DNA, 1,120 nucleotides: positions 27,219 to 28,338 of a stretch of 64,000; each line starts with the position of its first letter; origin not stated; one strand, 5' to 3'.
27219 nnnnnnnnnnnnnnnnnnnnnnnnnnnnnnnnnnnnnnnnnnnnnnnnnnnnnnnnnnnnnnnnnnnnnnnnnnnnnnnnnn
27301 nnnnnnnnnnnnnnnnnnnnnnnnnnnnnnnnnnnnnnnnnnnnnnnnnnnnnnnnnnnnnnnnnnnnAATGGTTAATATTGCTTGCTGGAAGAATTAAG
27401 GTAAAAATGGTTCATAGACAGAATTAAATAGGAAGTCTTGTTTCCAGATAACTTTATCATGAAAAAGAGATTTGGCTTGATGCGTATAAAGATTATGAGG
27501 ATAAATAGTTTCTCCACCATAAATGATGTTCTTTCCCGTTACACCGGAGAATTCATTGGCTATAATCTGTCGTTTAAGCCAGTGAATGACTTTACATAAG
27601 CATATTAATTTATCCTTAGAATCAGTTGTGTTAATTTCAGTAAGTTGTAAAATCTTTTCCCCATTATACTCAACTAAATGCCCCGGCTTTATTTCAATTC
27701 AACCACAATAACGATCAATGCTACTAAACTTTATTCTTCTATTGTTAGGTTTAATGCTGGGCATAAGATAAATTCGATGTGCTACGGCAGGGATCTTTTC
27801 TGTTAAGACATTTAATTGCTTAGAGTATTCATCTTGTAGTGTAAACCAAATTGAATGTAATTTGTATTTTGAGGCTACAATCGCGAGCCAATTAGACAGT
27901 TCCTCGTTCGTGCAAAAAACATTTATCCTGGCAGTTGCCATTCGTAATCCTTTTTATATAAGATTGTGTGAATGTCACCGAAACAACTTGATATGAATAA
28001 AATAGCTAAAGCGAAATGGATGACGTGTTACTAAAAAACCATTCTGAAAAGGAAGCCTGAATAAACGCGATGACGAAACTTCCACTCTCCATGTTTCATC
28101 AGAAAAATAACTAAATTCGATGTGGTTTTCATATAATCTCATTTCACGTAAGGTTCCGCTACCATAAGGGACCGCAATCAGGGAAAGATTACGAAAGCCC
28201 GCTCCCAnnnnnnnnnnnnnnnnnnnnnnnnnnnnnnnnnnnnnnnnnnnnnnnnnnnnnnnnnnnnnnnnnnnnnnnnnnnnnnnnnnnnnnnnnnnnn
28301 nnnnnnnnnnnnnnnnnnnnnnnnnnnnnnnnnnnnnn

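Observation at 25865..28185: AT-rich cluster of unassignable genes next to nfrB: polytopic membrane protein plus small cytoplasmic proteins and a decayed stretch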

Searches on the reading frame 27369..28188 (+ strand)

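Call 18: search_protein_families(library=pfam, max_evalue=1, proteins=[L002:9028-9573:-, L002:9703-10245:-])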
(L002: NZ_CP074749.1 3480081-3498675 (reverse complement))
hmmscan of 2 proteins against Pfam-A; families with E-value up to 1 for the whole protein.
L002:9028-9573:- (181 aa): 0 families

L002:9703-10245:- (180 aa): 4 families
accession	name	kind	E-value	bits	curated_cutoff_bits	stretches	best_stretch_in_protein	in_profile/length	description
PF09346.15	SMI1_KNR4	-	2.2e-11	44.9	25.4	1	56-168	3-124/125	SMI1 / KNR4 family (SUKH-1)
PF14568.11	SUKH_6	-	4.3e-05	24.5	27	1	62-167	6-119/119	SMI1-KNR4 cell-wall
PF23234.1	WH4_Lhr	-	0.03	14.3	27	1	84-120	31-67/87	Large helicase-related protein, winged-helix domain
PF14567.11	SUKH_5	-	0.091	13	27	1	39-88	6-56/142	SMI1-KNR4 cell-wall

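Call 19: search_protein_families(library=padloc, max_evalue=1, proteins=[L002:9028-9573:-])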
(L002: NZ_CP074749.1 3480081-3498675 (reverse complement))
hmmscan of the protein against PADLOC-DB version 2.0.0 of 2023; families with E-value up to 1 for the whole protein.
L002:9028-9573:- (181 aa): 0 families

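Call 41: search_protein_representatives(protein=L002:9028-9573:-)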
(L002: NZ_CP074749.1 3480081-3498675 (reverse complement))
Query: 181 residues. Proteins with E-value up to 0.001 (for the whole library): 108; up to 1e-10: 50; up to 1e-30: 2. The best 108 are listed.
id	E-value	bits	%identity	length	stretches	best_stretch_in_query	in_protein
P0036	2.0e-110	382.9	92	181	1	1-181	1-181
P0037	7.8e-68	244.1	92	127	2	1-74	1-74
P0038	1.3e-27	113.0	81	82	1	1-70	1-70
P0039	1.1e-24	103.5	33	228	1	2-179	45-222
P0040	1.8e-20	89.7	33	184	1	4-178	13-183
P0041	8.9e-20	87.4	35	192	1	4-178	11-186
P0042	9.2e-20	87.4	56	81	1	100-178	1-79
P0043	1.5e-19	86.7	86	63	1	1-50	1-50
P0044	7.1e-19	84.5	33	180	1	6-179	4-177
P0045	1.9e-18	83.1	33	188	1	5-169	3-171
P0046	2.5e-18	82.7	30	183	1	2-179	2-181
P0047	2.8e-18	82.5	32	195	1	3-176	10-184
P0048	3.8e-18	82.1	31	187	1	1-170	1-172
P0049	4.7e-18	81.8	33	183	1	5-179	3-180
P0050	5.4e-18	81.6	34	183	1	4-178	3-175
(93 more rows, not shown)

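Call 44: search_protein_families(library=pfam, alignment_id=A2, max_evalue=0.01)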
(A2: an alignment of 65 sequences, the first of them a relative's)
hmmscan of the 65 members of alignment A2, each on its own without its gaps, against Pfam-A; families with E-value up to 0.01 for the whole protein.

A. member 1, L002:9028-9573:- (181 aa): 0 families

B. families by the number of members that match (of 65 scanned): 1 family
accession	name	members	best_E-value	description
PF20677.3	Herpes_gp350_C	1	0.00062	Herpesvirus envelope glycoprotein gp350 N-terminal C domain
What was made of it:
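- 27396..27941 (-): Pseudogene of a 181-aa protein, with a single premature stop (TGG>TGA at codon 81, bases 27699-27701). Likely an orphan immunity gene of a large uncharacterised family. It has no Pfam hit (call 44).
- On Pfam immunity families (SUKH-1 to 6, Imm*, CdiI_N, colicin immunity): No immunity family matched at E<=0.01 across its 65 relatives (call 44).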

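Call 45: find_encoding_contigs(protein=P0040, flank=6000, max_places=4)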
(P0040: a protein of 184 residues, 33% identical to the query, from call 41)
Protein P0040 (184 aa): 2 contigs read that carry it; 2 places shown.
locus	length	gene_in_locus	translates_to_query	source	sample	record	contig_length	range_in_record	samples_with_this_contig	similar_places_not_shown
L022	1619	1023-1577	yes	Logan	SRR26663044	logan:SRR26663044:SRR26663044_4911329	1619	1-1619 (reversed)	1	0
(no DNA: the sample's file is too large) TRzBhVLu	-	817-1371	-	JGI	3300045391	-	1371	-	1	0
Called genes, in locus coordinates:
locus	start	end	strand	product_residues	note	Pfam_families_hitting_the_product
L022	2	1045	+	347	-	?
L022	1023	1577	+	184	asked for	-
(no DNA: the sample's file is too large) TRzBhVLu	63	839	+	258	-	-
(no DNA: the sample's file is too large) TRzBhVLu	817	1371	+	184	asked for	?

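Call 46: find_encoding_contigs(protein=P0044, flank=6000, max_places=4)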
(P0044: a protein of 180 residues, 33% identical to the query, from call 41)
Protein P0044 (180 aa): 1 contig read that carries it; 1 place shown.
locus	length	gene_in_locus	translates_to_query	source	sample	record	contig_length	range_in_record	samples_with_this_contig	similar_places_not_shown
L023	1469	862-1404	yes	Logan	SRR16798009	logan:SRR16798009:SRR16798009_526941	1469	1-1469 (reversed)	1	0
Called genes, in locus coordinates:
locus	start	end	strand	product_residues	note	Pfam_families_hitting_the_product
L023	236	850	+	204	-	PF07791:Imm11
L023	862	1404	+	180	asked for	-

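Call 48: predict_structure(alignment_id=A2)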
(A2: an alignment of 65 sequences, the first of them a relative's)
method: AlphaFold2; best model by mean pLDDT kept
length: 181 residues; sequences in the alignment: 65
mean_pLDDT: 92.2   pTM: 0.88
mean pLDDT of the five models: 92.2, 91.8, 91.7, 91.8, 91.7
residues with pLDDT >= 90: 137; 70-90: 39; 50-70: 5; < 50: 0
segments of 3 or more residues with pLDDT < 50: none
pLDDT, mean of each block of 10 residues (from residue 1): 95 96 94 92 88 90 75 84 96 98 90 87 94 96 97 98 98 96 71
secondary structure, 60 per line:
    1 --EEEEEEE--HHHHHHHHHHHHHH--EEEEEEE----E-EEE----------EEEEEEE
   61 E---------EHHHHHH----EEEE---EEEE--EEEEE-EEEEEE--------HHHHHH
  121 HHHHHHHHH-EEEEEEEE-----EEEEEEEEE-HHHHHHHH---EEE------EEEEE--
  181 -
elements in order: E3-9 H12-25 E28-34 E41-43 E54-61 H72-77 E82-85 E89-92 E95-99 E101-106 H115-129 E131-138 E144-152 H154-161 E165-167 E174-178
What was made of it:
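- On RhsI (Rhs-associated immunity proteins): The 181-aa family gives a compact alpha/beta AF2 model (pLDDT 92, call 48).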

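Call 51: fold_search(model_id=the predicted structure, library=pdb)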
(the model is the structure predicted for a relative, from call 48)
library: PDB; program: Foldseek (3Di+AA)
matches with E <= 10: 431; with E <= 0.001: 0
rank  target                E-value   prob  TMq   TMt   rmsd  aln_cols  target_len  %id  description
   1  3ijt_A                6.8e-02  0.14  0.18  0.22  12.1       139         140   11  Structural Characterization of SMU.440, a Hypothetical Protein from Streptococcus mutans (released 2009-08-25)
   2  3u4z_A                7.6e-02  0.13  0.13  0.19  12.9       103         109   16  Crystal Structure of the Tetrahymena telomerase processivity factor Teb1 OB-B (released 2011-12-14)
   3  8c7u_A                8.0e-02  0.14  0.17  0.14  12.5       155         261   12  Transcriptional pleiotropic repressor CodY from Enterococcus faecalis in complex with Leu and a 30-bp DNA fragment enc (released 2023-06-28)
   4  5moa                  8.0e-02  0.12  0.18  0.17  12.9       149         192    9  ABA RECEPTOR FROM TOMATO, SlPYL1 (released 2017-08-02)
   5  2gjg                  9.0e-02  0.14  0.20  0.16  19.1       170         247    8  CRYSTAL STRUCTURE OF A PILZ-CONTAINING PROTEIN (PP4397) FROM PSEUDOMONAS PUTIDA KT2440 AT 2.25 A RESOLUTION (released 2006-04-25)
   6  2qim                  9.0e-02  0.12  0.18  0.19  12.8       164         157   11  Crystal Structure of Pathogenesis-related Protein LlPR-10.2B from yellow lupine in complex with Cytokinin (released 2008-04-29)
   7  4xrt_B                1.1e-01  0.18  0.24  0.17  15.1       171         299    8  Crystal structure of the di-domain ARO/CYC StfQ from the steffimycin biosynthetic pathway (released 2015-12-02)
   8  2k7h_MODEL_1_A        1.2e-01  0.20  0.23  0.26  12.3       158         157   10  NMR solution structure of soybean allergen Gly m 4 (released 2009-05-05)
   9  3c6k_D                1.4e-01  0.72  0.33  0.19   7.8       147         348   10  Crystal structure of human spermine synthase in complex with spermidine and 5-methylthioadenosine (released 2008-02-19)
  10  4fpw_B                1.4e-01  0.25  0.25  0.27   9.7       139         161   14  Crystal Structure of CalU16 from Micromonospora echinospora. Northeast Structural Genomics Consortium Target MiR12. (released 2012-12-12)
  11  6u9j_B                1.9e-01  0.16  0.23  0.25  13.3       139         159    8  Crystal structure of ChuX (released 2020-09-09)
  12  8s9t_B                2.0e-01  0.44  0.28  0.28   5.3       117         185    7  CRISPR-Cas type III-D effector complex (released 2024-04-24)
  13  7ckv_B                2.0e-01  0.18  0.22  0.26  10.0       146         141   12  Crystal structure of Cyanobacteriochrome GAF domain in Pr state (released 2021-05-05)
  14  6sqj_A                2.0e-01  0.04  0.13  0.11  20.8       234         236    8  Crystal structure of glycoprotein D of Equine Herpesvirus Type 1 (released 2020-09-30)
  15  7z1p                  2.2e-01  0.08  0.17  0.17  12.6       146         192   10  X-ray crystal structure of SLPYL1-E151D mutant (released 2022-07-13)
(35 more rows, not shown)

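Call 66: search_solved_structures(query=A2, max_evalue=1)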
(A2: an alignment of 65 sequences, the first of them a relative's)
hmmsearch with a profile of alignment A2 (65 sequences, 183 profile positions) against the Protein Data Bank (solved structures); distinct sequences matched with E-value up to 1: 2.
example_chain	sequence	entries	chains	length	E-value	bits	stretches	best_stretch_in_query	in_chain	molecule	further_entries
2o2z_A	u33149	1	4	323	0.25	14.2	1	30-101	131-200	hypothetical protein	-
2hzb_A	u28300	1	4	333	0.27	14.1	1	30-101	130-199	Hypothetical UPF0052 protein BH3568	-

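Call 104: find_encoding_contigs(protein=P0041, flank=6000, max_places=4)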
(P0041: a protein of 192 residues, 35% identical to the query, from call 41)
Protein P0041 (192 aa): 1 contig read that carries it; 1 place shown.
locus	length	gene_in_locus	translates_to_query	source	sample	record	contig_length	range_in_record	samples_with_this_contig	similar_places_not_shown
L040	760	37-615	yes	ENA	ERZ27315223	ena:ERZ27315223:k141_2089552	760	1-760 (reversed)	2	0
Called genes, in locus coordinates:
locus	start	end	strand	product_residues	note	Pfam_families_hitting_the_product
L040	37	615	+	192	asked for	-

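Call 105: find_encoding_contigs(protein=P0046, flank=6000, max_places=4)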
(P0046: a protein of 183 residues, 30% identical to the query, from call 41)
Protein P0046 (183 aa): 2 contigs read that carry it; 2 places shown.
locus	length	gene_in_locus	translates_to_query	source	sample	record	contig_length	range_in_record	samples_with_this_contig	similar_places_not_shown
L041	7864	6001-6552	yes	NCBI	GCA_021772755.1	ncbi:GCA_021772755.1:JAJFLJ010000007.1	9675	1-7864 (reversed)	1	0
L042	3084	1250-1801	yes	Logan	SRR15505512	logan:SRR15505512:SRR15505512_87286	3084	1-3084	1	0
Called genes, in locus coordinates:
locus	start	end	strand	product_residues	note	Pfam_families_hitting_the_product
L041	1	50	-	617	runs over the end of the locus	-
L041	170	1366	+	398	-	-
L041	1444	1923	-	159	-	-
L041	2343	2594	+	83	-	-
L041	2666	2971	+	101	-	-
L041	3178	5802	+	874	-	PF10670:DUF4198 (faint), PF13620:CarboxypepD_reg, PF13715:CarbopepD_reg_2 (faint), PF17210:SdrD_B (faint), PF17802:SpaA (faint), PF07495:Y_Y_Y (faint), PF14686:fn3_3 (faint), PF13620:CarboxypepD_reg, +1 more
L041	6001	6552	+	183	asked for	-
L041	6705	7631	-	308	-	-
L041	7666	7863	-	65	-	?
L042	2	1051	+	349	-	?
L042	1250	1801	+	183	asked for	-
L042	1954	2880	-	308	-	-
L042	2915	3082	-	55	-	?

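Call 106: search_protein_families(library=pfam, max_evalue=0.1, proteins=[L041:3178-5802:+, L023:236-850:+])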
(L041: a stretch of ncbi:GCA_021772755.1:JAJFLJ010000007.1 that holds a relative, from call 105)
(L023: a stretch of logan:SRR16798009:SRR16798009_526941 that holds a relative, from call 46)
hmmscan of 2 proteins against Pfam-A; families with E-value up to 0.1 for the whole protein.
L041:3178-5802:+ (874 aa): 12 families
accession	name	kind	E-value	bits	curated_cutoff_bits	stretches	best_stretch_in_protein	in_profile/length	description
PF13620.12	CarboxypepD_reg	-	1.1e-43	147.9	32.3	5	127-219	1-81/82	Carboxypeptidase regulatory-like domain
PF17210.9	SdrD_B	-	8.2e-16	58.6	29.7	1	516-597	21-102/112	SdrD B-like domain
PF13715.12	CarbopepD_reg_2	-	2.3e-13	50.4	32.2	0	538-585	27-79/88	CarboxypepD_reg-like domain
PF17802.7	SpaA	-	6.2e-12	46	23.1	0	434-470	20-57/91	Prealbumin-like fold domain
PF10670.15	DUF4198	-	9.4e-08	32.9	34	0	136-192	156-206/209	Domain of unknown function (DUF4198)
PF07495.19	Y_Y_Y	-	4.5e-06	26.9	26.6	1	452-470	25-43/65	Y_Y_Y domain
PF14686.12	fn3_3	-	1.5e-05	25.1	24.4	1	165-191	25-51/75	Polysaccharide lyase family 4, domain II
PF23193.1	NOMO_3rd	-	2.6e-05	24.7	27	1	449-475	62-88/120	NOMO third transthyretin-like domain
PF07210.18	DUF1416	-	0.00067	20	23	0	577-642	11-74/97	Protein of unknown function (DUF1416)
PF24421.1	Ig_J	-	0.00079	19.9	29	0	612-647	53-89/104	Tip attachment protein J, Ig-like domain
PF09430.16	EMC7_beta-sandw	-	0.00087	19.9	26.6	0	165-194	17-48/122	ER membrane protein complex subunit 7, beta-sandwich domain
PF24025.1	Ig_DR_A0283-like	-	0.005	17.6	27.1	0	511-563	15-64/102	DR_A0283-like, Ig-like domain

L023:236-850:+ (204 aa): 2 families
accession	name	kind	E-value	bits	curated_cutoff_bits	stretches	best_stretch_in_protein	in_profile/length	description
PF07791.16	Imm11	-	3.7e-11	43.2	22.1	1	113-204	103-192/194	Immunity protein family (Imm11)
PF02319.26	E2F_TDP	-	0.079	13.1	25.7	0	117-139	41-64/65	E2F/DP family winged-helix DNA-binding domain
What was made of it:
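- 27396..27941 (-): Member P0044 lies beside an Imm11 gene (calls 46, 106). A third context was uninformative (calls 105, 106).
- Tried and rejected: Two further look-ups gave a contig that was too short and an uninformative neighbour (calls 104-106).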

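Call 107: search_dna_similar(query=L002:9028-9573:-, collection=plasmids, mode=protein, max_evalue=0.001, max_rows=25)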
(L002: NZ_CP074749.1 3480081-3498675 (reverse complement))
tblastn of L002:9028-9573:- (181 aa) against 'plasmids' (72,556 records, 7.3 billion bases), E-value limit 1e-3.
Records with a match: 2; places in all: 2; records where one place covers at least 80% of the query: 2.
Best place of each record, by identity: 90-95% 2.
By first word of the organism name: Escherichia 2.
By predicted mobility (MOB-suite, as given by PLSDB): non-mobilizable 2.
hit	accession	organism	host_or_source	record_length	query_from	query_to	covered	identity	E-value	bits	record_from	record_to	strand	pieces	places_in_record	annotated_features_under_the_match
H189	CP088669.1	Escherichia coli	Homo sapiens,blood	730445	1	181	100%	91.7%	9e-109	347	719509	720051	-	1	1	none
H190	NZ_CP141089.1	Escherichia coli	Homo sapiens,Infected Human Urine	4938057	1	181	100%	91.7%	9e-109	347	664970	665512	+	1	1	none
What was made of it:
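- Tried and rejected: A tblastn search in plasmids found only the same locus (call 107).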
